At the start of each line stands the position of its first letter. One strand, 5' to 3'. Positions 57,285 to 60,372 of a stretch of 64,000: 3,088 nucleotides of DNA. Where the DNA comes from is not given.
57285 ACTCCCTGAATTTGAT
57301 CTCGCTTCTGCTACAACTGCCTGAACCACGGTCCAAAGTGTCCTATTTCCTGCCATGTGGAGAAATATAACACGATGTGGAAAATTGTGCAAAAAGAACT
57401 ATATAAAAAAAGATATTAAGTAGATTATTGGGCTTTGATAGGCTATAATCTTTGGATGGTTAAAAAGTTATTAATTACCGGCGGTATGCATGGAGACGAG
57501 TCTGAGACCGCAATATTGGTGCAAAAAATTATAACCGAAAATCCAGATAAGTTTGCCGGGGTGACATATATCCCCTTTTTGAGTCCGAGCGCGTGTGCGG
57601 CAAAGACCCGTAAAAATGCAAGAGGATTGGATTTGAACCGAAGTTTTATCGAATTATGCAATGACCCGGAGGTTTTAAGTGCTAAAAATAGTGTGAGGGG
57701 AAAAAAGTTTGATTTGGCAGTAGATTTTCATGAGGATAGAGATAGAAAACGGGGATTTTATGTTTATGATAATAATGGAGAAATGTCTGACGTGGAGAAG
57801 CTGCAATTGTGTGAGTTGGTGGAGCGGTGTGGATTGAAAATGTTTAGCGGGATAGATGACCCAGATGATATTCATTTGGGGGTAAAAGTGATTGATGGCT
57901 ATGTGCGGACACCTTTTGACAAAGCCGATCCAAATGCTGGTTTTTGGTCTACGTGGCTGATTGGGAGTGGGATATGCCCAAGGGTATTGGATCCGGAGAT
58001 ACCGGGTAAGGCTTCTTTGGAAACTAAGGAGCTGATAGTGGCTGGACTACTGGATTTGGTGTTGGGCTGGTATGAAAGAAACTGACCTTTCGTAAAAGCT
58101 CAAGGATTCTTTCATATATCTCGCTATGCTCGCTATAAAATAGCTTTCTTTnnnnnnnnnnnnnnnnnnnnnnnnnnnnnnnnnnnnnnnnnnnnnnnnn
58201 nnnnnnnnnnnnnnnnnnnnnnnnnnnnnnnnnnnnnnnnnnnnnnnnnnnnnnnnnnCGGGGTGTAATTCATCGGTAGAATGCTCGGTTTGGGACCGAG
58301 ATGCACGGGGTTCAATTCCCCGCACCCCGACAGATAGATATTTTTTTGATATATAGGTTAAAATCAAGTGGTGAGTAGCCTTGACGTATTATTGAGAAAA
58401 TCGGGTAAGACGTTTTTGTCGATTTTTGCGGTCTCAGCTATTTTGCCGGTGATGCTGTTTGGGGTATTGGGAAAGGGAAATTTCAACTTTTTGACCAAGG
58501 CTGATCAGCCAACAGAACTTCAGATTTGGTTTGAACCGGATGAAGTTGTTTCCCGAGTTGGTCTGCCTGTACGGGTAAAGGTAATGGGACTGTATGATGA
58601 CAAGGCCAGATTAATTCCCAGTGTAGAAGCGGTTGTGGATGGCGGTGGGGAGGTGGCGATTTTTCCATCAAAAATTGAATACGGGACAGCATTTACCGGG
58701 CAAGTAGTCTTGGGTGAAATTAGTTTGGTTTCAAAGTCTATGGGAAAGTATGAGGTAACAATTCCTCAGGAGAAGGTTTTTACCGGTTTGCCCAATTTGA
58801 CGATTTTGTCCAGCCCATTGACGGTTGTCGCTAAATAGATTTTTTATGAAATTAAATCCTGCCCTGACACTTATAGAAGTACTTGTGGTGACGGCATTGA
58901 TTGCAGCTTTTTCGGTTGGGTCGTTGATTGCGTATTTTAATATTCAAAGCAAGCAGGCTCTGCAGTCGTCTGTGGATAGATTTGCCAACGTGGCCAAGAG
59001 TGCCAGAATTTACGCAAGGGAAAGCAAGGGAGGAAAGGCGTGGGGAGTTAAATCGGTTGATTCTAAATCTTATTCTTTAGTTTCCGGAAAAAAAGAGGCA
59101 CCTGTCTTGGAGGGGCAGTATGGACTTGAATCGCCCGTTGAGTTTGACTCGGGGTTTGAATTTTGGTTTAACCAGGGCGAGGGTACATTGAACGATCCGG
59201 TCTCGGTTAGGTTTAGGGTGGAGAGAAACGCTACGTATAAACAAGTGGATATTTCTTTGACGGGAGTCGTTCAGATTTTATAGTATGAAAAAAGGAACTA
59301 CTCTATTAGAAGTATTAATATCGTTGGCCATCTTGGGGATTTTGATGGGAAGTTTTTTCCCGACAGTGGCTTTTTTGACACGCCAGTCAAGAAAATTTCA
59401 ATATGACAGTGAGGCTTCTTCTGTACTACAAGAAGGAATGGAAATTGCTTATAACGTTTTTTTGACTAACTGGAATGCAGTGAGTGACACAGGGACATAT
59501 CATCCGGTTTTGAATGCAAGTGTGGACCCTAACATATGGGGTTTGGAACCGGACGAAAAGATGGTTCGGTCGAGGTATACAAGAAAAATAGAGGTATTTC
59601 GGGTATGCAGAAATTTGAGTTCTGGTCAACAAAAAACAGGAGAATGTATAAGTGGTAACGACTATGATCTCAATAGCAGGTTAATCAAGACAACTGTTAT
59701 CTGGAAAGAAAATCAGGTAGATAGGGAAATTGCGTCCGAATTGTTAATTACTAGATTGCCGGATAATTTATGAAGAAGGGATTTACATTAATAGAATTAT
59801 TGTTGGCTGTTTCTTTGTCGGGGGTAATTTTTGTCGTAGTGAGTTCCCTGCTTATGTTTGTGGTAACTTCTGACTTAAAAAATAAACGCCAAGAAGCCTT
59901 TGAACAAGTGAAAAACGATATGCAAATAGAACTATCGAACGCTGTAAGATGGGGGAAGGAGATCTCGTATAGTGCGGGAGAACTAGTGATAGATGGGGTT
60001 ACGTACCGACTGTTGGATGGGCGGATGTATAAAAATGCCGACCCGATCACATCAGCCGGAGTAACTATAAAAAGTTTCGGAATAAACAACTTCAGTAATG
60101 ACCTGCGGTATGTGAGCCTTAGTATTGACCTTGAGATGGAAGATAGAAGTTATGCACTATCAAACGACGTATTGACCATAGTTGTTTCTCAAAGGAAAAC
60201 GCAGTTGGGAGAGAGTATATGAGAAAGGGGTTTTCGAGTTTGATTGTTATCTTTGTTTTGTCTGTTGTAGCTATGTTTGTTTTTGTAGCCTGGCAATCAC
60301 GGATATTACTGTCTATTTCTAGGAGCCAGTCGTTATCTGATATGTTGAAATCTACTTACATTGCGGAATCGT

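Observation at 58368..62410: Second pseudopilin operon with a vWA-domain tip protein and a dedicated DsbA-like oxidoreductase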

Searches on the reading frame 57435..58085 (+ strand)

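Call 3: search_protein_families(library=pfam, proteins=[window:57435-58085:+], max_evalue=1)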
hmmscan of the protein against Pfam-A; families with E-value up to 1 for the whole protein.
window:57435-58085:+ (216 aa): 2 families
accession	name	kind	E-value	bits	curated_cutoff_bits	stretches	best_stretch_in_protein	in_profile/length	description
PF24827.1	AstE_AspA_cat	-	1e-08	35.4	25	1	10-77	3-70/192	Succinylglutamate desuccinylase/Aspartoacylase catalytic domain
PF00246.29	Peptidase_M14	-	0.022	14.8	21.6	0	56-77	114-139/286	Zinc carboxypeptidase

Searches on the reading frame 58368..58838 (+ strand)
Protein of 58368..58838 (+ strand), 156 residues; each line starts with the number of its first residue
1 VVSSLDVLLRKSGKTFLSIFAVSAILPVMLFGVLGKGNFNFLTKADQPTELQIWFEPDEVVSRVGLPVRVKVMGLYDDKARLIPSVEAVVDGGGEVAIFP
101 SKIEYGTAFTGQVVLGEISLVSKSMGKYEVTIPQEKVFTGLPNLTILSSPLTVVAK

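Call 3: search_protein_families(library=pfam, proteins=[window:58368-58838:+], max_evalue=1)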
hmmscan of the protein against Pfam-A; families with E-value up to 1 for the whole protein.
window:58368-58838:+ (156 aa): 1 family
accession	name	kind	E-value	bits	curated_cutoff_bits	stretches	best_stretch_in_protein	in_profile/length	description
PF07742.17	BTG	-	0.28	11.3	23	1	47-65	90-108/117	BTG family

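Call 41: search_protein_families(library=ncbifam, proteins=[window:58368-58838:+], max_evalue=1)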
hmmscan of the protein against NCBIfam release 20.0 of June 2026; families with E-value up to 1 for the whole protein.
window:58368-58838:+ (156 aa): 0 families

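Call 43: search_protein_families(library=pfam, proteins=[window:58368-58838:+], max_evalue=10)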
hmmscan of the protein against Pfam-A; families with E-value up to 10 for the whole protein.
window:58368-58838:+ (156 aa): 1 family
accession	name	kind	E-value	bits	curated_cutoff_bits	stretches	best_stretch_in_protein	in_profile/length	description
PF07742.17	BTG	-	0.28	11.3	23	1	47-65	90-108/117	BTG family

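Call 74: search_solved_structures(query=A7, max_evalue=10)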
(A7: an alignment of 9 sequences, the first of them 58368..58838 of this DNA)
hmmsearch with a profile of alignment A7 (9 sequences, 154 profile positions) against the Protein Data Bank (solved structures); distinct sequences matched with E-value up to 10: 3.
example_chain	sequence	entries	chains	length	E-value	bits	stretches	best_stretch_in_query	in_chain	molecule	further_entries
5n40_A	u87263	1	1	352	0.66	12.8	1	61-102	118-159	Putative invasin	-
9ifo_A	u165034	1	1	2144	1.2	11.9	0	51-77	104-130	Teneurin-Like Protein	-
5fax_A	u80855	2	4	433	1.5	11.6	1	101-141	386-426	Subtilase SubHal from Bacillus halmapalus | Enzyme subtilase SubHal from Bacillus halmapalus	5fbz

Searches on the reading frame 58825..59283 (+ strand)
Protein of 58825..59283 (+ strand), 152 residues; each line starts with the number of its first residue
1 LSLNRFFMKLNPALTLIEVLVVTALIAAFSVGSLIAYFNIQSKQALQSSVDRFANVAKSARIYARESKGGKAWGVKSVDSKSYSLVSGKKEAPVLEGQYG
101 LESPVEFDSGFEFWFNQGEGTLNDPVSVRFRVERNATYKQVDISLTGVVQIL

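Call 3: search_protein_families(library=pfam, proteins=[window:58825-59283:+], max_evalue=1)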
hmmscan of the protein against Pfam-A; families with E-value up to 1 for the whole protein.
window:58825-59283:+ (152 aa): 2 families
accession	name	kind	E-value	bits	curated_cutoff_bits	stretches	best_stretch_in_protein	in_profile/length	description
PF07963.17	N_methyl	-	0.005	16.8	21.2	1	13-32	6-25/27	Prokaryotic N-terminal methylation motif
PF13323.11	HPIH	-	0.057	13.8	24.2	1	17-81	18-84/155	N-terminal domain with HPIH motif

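Call 41: search_protein_families(library=ncbifam, proteins=[window:58846-59283:+], max_evalue=1)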
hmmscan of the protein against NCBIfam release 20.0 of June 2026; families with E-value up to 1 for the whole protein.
window:58846-59283:+ (145 aa): 8 families
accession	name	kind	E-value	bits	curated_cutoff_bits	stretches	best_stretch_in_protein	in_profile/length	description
TIGR01708.2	typeII_sec_gspH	equivalog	0.00065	19.7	80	1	8-69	5-64/169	type II secretion system minor pseudopilin GspH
NF040982.1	ComGD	equivalog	0.00091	19.6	70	1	6-129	3-123/139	competence type IV pilus minor pilin ComGD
NF007800.0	PRK10506.1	equivalog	0.0019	18.1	158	1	6-83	10-86/163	prepilin peptidase-dependent protein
TIGR02596.1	TIGR02596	subfamily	0.014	15.5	70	1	8-58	2-52/196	Verru_Chthon cassette protein D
NF007862.0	PRK10574.1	equivalog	0.029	14.5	138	1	6-46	6-46/145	prepilin peptidase-dependent pilin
NF041013.1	T4P_ComGE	equivalog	0.038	14.1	49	1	4-52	3-51/83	competence type IV pilus minor pilin ComGE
TIGR02532.1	IV_pilin_GFxxxE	domain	0.11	12.4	16.3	1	8-24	5-21/24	prepilin-type N-terminal cleavage/methylation domain-containing protein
NF051435.1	ArfB_Rv0900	equivalog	0.13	12.6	40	1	19-53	11-45/50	channel accessory protein ArfB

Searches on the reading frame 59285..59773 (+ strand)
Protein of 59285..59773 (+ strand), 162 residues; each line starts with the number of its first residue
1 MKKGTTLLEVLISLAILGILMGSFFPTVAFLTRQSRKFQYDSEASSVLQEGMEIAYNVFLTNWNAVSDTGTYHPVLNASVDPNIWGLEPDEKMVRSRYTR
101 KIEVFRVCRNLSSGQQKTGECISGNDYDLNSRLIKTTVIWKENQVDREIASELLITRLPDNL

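Call 3: search_protein_families(library=pfam, proteins=[window:59285-59773:+], max_evalue=1)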
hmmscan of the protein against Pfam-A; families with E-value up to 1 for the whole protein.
window:59285-59773:+ (162 aa): 2 families
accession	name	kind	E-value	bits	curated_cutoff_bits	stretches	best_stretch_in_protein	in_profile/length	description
PF07963.17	N_methyl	-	1.8e-05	24.6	21.2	1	2-23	4-25/27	Prokaryotic N-terminal methylation motif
PF25549.1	DUF7927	-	0.21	12.3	31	1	43-89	11-57/132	Domain of unknown function (DUF7927)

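Call 41: search_protein_families(library=ncbifam, proteins=[window:59285-59773:+], max_evalue=1)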
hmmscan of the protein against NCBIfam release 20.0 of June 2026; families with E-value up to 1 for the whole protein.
window:59285-59773:+ (162 aa): 11 families
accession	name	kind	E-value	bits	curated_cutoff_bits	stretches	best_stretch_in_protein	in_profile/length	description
NF041013.1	T4P_ComGE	equivalog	2e-09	37.4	49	1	2-53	3-54/83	competence type IV pilus minor pilin ComGE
TIGR02532.1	IV_pilin_GFxxxE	domain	8.9e-05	22.2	16.3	1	6-21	5-20/24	prepilin-type N-terminal cleavage/methylation domain-containing protein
TIGR01710.1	typeII_sec_gspG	equivalog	0.0051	16.9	88.85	1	3-37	1-35/134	type II secretion system major pseudopilin GspG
NF041002.1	pilin_ComGF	equivalog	0.02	15.1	80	1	3-42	2-41/139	competence type IV pilus minor pilin ComGF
NF040999.1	pilin_ComGC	equivalog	0.023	14.9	75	1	3-39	2-35/84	competence type IV pilus major pilin ComGC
TIGR01707.1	gspI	equivalog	0.041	14.4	44.35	1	4-40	1-37/101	type II secretion system minor pseudopilin GspI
NF041775.1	typeIV_PilA_Myxo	equivalog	0.082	12.9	400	1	3-48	11-52/214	type IV pilin protein PilA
TIGR02523.1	type_IV_pilV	equivalog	0.094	13.2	52.2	1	3-45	2-38/139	type IV pilus modification protein PilV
NF047828.1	T3SSXpsI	equivalog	0.14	12.2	150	1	3-46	2-45/132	type II secretion system protein XpsI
NF007848.0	PRK10557.1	equivalog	0.15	11.4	120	1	2-39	10-47/192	prepilin peptidase-dependent protein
TIGR01708.2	typeII_sec_gspH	equivalog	0.19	11.7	80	1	3-29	2-28/169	type II secretion system minor pseudopilin GspH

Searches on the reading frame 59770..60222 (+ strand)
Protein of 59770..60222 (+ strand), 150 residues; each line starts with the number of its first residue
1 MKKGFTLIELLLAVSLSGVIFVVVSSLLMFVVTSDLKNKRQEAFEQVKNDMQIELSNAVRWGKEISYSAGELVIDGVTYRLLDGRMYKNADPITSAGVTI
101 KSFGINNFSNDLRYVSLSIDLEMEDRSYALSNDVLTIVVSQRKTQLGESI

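Call 3: search_protein_families(library=pfam, proteins=[window:59770-60222:+], max_evalue=1)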
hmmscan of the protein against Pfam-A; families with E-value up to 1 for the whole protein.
window:59770-60222:+ (150 aa): 2 families
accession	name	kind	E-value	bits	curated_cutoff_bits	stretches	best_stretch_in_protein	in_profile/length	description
PF07963.17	N_methyl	-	5.8e-05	22.9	21.2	1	2-24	4-26/27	Prokaryotic N-terminal methylation motif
PF12704.14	MacB_PCD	-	0.069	13.9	27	1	13-100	2-75/207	MacB-like periplasmic core domain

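Call 41: search_protein_families(library=ncbifam, proteins=[window:59770-60222:+], max_evalue=1)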
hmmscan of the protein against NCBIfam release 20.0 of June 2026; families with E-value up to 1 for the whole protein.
window:59770-60222:+ (150 aa): 15 families
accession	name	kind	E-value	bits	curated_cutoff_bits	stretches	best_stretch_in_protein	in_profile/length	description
NF041002.1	pilin_ComGF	equivalog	5.3e-06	26.7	80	1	2-60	1-61/139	competence type IV pilus minor pilin ComGF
TIGR02532.1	IV_pilin_GFxxxE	domain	6.9e-05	22.5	16.3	1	2-24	1-23/24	prepilin-type N-terminal cleavage/methylation domain-containing protein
NF041013.1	T4P_ComGE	equivalog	0.00016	21.7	49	1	2-58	3-56/83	competence type IV pilus minor pilin ComGE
NF007848.0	PRK10557.1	equivalog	0.00026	20.4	120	1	2-49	10-57/192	prepilin peptidase-dependent protein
NF038304.1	EPS_HpsC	equivalog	0.00032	20.3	200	1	2-59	20-70/318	hormogonium polysaccharide secretion pseudopilin HpsC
NF040982.1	ComGD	equivalog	0.00044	20.7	70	1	2-60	1-56/139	competence type IV pilus minor pilin ComGD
TIGR01708.2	typeII_sec_gspH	equivalog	0.0042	17.1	80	1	3-62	2-58/169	type II secretion system minor pseudopilin GspH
TIGR02599.1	TIGR02599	subfamily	0.011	15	256.5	1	4-47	1-45/361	Verru_Chthon cassette protein C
NF038303.1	EPS_HpsB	equivalog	0.012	15.6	150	1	2-43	2-43/211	hormogonium polysaccharide secretion pseudopilin HpsB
TIGR01711.1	gspJ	equivalog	0.062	13.1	64.85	1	3-43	1-41/192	type II secretion system minor pseudopilin GspJ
TIGR03750.1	conj_TIGR03750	hypoth_equivalog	0.063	13.2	70.75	1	3-33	16-46/111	TIGR03750 family conjugal transfer protein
TIGR01707.1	gspI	equivalog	0.064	13.8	44.35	1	4-27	1-25/101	type II secretion system minor pseudopilin GspI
TIGR01710.1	typeII_sec_gspG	equivalog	0.07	13.2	88.85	1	3-48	1-39/134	type II secretion system major pseudopilin GspG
NF045978.1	ComEA_MAG0490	equivalog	0.071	12.9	98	1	15-68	5-58/162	MAG0490 family ComEA-like DNA-binding protein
NF040999.1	pilin_ComGC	equivalog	0.16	12.1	75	1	2-42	1-33/84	competence type IV pilus major pilin ComGC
